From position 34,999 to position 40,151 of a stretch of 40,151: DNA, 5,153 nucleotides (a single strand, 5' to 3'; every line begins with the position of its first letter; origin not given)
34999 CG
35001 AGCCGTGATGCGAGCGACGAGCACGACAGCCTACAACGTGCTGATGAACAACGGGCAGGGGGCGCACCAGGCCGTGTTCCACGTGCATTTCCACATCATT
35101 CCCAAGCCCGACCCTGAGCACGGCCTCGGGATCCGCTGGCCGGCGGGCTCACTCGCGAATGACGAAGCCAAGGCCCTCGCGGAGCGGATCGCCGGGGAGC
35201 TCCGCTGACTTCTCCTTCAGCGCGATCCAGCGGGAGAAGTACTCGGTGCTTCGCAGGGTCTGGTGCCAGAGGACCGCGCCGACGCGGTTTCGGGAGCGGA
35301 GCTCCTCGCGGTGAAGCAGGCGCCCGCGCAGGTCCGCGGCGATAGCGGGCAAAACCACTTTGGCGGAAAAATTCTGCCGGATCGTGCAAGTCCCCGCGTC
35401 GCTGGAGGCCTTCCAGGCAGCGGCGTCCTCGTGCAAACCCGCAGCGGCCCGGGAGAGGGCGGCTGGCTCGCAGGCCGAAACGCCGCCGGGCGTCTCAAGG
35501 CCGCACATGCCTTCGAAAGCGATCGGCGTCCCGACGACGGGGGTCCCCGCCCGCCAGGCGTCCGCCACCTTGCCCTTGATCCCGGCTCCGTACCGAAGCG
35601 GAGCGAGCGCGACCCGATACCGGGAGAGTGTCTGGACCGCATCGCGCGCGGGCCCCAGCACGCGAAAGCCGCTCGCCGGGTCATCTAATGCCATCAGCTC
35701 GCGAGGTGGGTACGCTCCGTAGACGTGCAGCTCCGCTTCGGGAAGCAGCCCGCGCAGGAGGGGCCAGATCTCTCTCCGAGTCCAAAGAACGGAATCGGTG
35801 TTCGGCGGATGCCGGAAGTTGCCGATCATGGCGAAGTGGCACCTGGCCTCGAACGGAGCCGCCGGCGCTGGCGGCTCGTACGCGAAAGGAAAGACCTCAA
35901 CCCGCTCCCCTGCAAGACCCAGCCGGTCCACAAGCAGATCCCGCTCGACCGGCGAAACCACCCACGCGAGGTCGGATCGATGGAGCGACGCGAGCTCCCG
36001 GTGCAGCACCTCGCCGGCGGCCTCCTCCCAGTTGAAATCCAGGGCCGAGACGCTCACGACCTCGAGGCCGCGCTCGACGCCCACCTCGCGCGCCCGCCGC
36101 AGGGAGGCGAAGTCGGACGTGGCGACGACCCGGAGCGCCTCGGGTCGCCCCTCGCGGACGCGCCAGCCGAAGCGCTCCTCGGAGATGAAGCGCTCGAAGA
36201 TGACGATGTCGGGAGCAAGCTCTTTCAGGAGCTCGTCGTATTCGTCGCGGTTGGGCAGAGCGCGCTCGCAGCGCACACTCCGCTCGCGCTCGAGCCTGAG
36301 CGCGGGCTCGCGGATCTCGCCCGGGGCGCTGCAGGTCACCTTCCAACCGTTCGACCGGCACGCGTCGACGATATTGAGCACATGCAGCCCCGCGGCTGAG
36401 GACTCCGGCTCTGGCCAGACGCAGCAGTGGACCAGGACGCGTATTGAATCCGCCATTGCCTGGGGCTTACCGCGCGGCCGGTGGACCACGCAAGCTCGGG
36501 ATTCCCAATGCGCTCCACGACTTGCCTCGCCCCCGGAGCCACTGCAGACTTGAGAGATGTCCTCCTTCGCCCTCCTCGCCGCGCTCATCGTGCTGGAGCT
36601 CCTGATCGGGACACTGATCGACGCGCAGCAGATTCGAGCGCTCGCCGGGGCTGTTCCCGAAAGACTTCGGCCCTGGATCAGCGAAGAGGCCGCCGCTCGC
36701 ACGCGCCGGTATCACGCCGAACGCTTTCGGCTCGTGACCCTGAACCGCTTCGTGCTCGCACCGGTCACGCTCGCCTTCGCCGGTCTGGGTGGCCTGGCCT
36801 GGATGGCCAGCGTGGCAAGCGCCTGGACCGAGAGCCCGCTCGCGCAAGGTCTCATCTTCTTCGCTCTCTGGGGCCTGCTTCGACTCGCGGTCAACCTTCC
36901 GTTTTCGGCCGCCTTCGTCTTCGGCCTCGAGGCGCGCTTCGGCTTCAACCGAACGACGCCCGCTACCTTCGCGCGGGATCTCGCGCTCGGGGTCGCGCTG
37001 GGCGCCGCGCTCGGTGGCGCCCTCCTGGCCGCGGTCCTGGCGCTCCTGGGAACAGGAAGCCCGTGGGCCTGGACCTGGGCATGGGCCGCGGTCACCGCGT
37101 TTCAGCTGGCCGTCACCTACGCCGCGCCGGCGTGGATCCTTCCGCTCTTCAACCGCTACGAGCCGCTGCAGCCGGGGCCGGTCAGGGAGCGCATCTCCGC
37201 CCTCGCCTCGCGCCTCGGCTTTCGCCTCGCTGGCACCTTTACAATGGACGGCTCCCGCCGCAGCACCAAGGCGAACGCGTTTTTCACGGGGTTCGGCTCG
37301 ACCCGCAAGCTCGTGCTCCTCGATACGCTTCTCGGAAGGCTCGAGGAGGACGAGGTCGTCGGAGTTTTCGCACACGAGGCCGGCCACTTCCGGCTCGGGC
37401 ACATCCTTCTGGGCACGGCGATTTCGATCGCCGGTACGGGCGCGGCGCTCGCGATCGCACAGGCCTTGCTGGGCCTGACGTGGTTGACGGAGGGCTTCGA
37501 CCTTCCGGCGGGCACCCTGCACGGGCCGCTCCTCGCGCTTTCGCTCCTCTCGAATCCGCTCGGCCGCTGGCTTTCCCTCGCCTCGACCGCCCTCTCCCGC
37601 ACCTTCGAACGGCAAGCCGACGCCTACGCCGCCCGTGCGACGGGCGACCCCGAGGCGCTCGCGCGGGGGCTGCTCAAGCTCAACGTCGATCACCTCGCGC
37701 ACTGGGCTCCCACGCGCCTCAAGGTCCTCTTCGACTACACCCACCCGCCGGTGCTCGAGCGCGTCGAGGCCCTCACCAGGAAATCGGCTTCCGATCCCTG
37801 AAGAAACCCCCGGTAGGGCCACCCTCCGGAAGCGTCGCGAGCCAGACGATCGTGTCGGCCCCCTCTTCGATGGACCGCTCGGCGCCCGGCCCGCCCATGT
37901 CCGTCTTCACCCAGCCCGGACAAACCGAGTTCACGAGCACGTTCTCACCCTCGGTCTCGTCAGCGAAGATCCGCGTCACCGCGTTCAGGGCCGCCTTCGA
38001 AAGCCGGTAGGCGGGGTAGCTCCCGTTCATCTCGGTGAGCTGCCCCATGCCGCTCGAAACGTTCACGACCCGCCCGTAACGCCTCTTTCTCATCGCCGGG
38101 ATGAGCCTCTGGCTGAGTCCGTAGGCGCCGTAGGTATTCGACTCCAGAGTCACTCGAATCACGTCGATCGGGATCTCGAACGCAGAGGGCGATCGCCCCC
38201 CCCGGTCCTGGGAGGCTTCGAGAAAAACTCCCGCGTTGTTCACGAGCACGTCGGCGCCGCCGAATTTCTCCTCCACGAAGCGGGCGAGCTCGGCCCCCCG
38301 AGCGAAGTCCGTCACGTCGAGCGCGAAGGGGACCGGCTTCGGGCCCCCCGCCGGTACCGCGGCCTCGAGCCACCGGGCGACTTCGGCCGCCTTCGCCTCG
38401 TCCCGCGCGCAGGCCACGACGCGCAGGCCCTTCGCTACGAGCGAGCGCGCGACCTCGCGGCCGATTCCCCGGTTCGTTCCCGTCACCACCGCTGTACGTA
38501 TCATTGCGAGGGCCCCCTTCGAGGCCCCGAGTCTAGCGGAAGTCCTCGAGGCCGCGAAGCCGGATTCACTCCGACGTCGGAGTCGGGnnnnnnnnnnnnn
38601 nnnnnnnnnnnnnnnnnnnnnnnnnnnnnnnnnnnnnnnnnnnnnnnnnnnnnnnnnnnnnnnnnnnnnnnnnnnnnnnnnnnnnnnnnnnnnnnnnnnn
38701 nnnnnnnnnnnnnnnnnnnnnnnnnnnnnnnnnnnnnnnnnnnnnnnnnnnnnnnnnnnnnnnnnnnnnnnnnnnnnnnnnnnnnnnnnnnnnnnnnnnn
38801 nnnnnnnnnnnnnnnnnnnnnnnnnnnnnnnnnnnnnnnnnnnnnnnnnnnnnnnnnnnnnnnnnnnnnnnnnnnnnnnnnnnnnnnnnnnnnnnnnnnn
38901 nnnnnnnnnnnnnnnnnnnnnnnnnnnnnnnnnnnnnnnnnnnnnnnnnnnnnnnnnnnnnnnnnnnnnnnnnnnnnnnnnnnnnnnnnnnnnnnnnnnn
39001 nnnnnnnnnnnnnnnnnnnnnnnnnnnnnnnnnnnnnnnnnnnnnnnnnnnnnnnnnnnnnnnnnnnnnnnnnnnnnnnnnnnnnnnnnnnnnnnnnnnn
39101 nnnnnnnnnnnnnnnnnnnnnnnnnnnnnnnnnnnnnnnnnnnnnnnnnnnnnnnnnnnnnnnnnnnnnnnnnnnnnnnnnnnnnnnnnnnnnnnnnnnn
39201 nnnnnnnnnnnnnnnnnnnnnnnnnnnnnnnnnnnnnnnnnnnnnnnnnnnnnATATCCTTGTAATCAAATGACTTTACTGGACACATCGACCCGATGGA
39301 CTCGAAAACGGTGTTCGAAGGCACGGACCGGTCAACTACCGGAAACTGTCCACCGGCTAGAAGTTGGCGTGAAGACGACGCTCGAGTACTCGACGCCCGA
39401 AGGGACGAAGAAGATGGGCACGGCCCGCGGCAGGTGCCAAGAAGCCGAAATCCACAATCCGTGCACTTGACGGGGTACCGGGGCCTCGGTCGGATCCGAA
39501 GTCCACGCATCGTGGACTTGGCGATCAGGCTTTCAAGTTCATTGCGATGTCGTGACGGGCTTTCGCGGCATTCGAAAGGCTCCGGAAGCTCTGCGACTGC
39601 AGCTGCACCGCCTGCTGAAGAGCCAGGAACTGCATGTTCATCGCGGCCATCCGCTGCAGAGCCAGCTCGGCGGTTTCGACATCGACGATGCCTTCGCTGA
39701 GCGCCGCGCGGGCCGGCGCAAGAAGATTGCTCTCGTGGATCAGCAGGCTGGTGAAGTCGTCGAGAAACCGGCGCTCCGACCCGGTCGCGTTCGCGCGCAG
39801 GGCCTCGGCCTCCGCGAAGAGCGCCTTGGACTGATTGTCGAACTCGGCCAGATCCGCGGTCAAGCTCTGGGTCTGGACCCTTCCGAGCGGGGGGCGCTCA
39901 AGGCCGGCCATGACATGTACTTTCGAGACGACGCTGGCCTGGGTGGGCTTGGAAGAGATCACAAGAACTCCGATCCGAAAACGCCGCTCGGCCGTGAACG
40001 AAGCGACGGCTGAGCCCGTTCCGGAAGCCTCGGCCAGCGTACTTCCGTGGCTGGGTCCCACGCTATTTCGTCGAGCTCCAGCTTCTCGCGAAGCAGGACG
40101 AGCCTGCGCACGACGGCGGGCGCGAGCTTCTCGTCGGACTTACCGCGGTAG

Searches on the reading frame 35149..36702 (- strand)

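Call 91: search_protein_families(library=pfam, proteins=[window:35149-36702:-], max_evalue=0.00001)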
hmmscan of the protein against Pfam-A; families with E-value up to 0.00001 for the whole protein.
window:35149-36702:- (517 aa): 1 family
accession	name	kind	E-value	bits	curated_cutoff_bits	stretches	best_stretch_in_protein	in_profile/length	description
PF13692.12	Glyco_trans_1_4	-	1.4e-12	48.6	27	1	290-425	4-141/142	Glycosyl transferases group 1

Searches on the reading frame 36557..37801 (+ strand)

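Call 91: search_protein_families(library=pfam, proteins=[window:36557-37801:+], max_evalue=0.00001)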
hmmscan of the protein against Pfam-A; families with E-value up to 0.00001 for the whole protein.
window:36557-37801:+ (414 aa): 2 families
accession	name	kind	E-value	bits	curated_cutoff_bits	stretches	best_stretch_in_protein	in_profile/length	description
PF16491.10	Peptidase_M48_N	-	9.2e-40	136.8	27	1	28-200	7-179/179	CAAX prenyl protease N-terminal, five membrane helices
PF01435.24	Peptidase_M48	-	1.1e-29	104.1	20.3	1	207-408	5-184/186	Peptidase family M48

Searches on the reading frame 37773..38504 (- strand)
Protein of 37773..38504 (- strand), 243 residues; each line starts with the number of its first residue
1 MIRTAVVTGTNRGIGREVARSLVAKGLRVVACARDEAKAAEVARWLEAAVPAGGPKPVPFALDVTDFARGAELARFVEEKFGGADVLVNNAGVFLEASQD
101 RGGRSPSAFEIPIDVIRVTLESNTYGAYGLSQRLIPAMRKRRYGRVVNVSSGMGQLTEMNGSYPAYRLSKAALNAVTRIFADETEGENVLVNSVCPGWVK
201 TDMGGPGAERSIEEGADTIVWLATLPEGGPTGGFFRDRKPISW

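Call 13: search_protein_families(library=pfam, proteins=[window:37773-38504:-], max_evalue=0.01)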
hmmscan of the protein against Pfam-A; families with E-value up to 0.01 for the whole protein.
window:37773-38504:- (243 aa): 5 families
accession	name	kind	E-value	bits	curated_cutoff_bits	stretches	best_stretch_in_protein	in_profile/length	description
PF00106.31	adh_short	-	1e-42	146.3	26.6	1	4-205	2-188/195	short chain dehydrogenase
PF13561.12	adh_short_C2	-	2.2e-34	119.5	27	1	11-205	5-182/236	Enoyl-(Acyl carrier protein) reductase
PF13460.12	NAD_binding_10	-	1.6e-05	25.3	27.2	1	9-199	1-146/184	NAD(P)H-binding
PF08659.16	KR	-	0.00022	21.6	22.6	1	4-94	2-92/180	KR domain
PF01370.27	Epimerase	-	0.00055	19.9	20.9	1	6-151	2-115/240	NAD dependent epimerase/dehydratase family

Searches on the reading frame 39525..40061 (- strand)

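Call 13: search_protein_families(library=pfam, proteins=[window:39525-40061:-], max_evalue=0.01)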
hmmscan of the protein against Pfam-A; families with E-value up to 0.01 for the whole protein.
window:39525-40061:- (178 aa): 1 family
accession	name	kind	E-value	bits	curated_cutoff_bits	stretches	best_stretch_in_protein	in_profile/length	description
PF24473.1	CON_HrpB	-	0.00069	19.8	27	1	22-39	17-34/35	ATP-dependent RNA helicase HrpB, connector region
